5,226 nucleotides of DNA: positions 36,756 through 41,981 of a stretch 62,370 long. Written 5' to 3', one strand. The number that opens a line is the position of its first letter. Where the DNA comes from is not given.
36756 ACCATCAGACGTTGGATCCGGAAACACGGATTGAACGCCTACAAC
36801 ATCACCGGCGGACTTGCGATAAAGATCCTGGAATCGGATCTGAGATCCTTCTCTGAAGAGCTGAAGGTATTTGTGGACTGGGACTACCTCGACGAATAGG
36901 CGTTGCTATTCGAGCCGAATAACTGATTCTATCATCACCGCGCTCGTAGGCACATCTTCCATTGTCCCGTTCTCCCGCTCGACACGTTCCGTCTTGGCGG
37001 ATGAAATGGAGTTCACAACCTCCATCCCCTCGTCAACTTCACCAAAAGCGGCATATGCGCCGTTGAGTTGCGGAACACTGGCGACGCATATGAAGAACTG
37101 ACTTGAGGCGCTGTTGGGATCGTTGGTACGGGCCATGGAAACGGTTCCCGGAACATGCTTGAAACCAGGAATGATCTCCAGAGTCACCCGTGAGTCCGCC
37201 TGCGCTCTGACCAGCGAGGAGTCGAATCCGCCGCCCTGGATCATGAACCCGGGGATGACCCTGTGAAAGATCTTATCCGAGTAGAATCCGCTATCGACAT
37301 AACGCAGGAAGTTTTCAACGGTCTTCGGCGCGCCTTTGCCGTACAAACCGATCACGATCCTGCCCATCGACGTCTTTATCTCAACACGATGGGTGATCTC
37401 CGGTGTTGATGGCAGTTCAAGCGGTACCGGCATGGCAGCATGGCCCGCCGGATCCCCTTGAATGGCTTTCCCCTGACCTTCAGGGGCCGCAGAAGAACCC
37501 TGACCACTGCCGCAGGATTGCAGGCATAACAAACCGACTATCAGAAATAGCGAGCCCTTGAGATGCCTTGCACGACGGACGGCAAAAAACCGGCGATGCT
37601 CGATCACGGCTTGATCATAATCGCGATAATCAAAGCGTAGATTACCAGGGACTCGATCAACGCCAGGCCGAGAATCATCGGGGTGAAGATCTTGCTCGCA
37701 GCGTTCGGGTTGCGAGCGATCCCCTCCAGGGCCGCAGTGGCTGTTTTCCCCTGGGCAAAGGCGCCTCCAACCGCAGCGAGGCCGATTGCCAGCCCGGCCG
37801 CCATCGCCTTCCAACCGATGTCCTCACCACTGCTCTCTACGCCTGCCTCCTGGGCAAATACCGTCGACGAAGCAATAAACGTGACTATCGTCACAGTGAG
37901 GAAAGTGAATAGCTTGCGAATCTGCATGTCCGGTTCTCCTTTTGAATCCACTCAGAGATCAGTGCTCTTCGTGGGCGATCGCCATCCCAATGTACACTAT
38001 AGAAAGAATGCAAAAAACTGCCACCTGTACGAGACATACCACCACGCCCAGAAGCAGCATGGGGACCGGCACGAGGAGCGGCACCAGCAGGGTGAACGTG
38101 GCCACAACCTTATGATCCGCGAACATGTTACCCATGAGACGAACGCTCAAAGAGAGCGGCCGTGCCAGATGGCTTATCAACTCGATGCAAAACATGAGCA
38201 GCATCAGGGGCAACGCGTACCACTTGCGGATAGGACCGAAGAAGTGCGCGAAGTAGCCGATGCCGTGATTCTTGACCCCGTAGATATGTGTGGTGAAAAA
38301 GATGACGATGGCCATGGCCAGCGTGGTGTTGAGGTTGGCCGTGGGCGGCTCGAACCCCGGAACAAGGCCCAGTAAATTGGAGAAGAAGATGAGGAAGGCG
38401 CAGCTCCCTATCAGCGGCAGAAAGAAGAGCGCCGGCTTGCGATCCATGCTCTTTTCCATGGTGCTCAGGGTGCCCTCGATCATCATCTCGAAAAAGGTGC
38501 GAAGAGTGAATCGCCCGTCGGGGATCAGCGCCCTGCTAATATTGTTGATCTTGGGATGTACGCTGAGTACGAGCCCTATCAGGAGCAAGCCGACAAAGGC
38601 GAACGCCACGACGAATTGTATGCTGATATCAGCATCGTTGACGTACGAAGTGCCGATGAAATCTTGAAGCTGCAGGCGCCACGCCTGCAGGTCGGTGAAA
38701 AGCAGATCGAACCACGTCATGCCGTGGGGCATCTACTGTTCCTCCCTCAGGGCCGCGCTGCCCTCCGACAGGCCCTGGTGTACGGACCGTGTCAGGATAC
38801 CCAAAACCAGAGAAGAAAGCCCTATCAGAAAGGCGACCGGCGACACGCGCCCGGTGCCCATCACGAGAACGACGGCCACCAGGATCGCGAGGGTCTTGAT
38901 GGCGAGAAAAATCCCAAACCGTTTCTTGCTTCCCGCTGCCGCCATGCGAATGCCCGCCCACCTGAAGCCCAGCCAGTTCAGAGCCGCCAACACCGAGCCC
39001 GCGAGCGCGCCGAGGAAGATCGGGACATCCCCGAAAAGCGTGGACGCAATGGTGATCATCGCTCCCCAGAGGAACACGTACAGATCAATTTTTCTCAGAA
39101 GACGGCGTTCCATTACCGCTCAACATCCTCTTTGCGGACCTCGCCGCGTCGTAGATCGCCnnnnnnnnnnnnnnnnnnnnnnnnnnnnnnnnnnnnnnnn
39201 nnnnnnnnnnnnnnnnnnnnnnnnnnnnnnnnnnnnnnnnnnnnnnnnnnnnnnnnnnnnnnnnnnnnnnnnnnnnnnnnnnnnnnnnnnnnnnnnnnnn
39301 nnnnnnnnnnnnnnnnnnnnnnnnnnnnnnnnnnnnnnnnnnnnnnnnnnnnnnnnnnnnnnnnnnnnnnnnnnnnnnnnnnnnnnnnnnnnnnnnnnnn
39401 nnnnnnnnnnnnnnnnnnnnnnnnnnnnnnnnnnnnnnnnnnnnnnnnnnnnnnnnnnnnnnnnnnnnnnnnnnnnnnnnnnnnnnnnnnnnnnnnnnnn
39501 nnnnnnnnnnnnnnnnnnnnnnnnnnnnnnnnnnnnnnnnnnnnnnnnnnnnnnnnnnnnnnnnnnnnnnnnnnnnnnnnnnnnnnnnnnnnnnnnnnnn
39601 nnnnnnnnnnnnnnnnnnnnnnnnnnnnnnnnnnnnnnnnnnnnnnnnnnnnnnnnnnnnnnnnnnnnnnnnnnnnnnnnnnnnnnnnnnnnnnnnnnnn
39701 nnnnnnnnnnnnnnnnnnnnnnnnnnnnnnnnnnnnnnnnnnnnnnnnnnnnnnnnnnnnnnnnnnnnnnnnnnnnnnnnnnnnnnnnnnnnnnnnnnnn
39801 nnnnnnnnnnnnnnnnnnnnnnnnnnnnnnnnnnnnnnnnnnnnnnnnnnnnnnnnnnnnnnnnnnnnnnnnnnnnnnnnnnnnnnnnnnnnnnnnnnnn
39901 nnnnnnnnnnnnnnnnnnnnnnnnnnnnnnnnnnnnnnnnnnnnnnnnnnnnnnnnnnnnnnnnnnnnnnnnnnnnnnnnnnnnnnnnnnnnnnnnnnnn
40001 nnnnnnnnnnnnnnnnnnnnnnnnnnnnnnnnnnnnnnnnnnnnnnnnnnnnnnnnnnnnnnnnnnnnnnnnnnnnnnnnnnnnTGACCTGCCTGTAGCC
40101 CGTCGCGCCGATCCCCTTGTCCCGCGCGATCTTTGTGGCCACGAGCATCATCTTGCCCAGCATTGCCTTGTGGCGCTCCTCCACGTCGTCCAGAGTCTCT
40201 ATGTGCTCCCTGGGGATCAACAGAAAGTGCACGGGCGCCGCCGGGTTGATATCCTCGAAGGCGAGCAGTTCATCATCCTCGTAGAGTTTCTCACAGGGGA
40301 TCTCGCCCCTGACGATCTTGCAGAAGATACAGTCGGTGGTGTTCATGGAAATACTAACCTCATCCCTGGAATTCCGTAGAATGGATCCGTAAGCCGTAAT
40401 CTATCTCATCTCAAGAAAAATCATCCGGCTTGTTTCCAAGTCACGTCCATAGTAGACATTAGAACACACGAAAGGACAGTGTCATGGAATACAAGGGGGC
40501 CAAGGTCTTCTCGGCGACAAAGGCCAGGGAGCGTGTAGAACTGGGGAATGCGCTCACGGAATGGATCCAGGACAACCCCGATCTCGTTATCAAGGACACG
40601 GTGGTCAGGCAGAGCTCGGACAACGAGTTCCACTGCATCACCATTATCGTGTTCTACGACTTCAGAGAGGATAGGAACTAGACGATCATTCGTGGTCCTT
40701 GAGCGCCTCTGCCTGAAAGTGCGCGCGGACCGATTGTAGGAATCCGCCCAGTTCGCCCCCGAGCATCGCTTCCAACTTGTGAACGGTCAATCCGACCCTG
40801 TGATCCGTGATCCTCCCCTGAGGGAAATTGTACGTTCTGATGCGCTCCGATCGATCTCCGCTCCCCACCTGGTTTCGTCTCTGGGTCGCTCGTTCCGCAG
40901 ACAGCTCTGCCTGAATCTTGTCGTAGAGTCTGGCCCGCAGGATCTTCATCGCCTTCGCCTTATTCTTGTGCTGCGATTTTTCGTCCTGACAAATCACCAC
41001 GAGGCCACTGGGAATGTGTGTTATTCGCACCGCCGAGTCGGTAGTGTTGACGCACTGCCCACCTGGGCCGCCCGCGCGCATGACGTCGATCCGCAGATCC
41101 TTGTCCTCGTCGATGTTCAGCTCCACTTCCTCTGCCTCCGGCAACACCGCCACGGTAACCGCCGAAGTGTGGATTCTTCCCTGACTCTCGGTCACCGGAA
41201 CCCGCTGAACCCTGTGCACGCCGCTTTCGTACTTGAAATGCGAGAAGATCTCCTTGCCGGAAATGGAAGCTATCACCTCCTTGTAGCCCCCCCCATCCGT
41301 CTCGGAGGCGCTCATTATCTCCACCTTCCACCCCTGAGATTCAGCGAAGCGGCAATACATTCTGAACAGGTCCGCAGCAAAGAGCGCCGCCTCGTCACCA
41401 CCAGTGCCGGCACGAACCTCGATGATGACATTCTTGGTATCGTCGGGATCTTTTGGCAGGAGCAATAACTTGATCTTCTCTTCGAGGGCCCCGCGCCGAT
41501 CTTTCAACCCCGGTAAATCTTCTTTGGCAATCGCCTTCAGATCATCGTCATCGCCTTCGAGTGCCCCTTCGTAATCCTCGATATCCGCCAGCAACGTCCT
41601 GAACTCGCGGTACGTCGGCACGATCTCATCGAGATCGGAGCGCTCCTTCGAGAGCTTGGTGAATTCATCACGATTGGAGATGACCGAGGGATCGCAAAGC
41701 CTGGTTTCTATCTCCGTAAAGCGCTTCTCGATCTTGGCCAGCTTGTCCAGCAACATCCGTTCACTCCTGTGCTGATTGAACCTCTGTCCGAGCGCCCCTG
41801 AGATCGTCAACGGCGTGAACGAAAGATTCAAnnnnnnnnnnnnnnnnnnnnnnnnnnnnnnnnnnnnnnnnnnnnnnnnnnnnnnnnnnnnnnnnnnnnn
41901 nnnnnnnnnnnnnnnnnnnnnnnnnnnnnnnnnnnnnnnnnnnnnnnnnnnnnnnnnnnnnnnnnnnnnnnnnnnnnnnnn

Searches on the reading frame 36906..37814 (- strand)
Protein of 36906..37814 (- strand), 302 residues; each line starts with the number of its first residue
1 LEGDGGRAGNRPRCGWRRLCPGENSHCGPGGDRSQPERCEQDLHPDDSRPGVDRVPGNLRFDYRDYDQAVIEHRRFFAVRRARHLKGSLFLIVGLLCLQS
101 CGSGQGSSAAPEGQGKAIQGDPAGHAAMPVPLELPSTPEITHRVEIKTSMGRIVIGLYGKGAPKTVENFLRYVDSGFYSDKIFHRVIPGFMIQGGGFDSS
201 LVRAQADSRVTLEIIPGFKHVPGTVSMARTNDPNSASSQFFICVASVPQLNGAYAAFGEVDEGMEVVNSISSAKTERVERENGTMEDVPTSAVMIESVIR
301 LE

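Call 10: search_protein_families(library=pfam, proteins=[window:36906-37814:-], max_evalue=0.001)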
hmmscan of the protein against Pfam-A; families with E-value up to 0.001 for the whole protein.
window:36906-37814:- (302 aa): 1 family
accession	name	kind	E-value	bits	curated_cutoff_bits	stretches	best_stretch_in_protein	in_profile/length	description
PF00160.26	Pro_isomerase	-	3.2e-45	154.6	21.7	1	144-296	2-155/159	Cyclophilin type peptidyl-prolyl cis-trans isomerase/CLD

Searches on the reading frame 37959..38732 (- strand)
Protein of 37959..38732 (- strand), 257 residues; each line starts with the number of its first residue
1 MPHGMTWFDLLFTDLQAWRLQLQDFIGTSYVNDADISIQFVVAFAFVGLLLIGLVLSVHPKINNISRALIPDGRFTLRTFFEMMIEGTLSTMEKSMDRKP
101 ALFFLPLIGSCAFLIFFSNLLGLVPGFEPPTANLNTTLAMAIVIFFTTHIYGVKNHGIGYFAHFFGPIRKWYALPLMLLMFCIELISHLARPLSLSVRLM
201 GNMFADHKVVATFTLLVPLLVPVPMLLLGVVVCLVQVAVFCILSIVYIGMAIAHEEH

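Call 10: search_protein_families(library=pfam, proteins=[window:37959-38732:-], max_evalue=0.001)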
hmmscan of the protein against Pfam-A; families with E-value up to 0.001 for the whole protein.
window:37959-38732:- (257 aa): 1 family
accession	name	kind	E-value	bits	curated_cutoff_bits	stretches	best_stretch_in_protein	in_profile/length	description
PF00119.25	ATP-synt_A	-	3.9e-43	148.3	33.9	1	47-248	7-216/217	ATP synthase A chain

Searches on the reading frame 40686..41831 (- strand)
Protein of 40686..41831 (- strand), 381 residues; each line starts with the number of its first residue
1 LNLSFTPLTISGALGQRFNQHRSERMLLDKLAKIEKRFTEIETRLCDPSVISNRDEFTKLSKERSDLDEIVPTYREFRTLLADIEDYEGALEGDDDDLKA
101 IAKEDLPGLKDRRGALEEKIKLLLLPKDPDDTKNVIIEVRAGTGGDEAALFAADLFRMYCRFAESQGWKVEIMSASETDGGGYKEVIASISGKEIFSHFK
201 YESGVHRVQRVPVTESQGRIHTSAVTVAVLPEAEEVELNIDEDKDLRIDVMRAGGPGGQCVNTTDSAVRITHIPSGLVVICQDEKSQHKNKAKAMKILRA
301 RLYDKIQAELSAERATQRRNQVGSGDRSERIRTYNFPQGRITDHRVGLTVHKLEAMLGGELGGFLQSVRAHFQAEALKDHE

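Call 10: search_protein_families(library=pfam, proteins=[window:40686-41831:-], max_evalue=0.001)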
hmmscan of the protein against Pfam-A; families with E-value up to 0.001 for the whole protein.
window:40686-41831:- (381 aa): 3 families
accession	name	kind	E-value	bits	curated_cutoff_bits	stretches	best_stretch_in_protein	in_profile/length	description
PF03462.23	PCRF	-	1.2e-73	247.5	24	1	34-227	1-194/194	PCRF domain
PF00472.26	RF-1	-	4.5e-42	143.1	35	1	235-345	2-116/116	RF-1 domain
PF16326.10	ABC_tran_CTD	-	1.1e-05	25.9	32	1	26-69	12-55/69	ABC transporter C-terminal domain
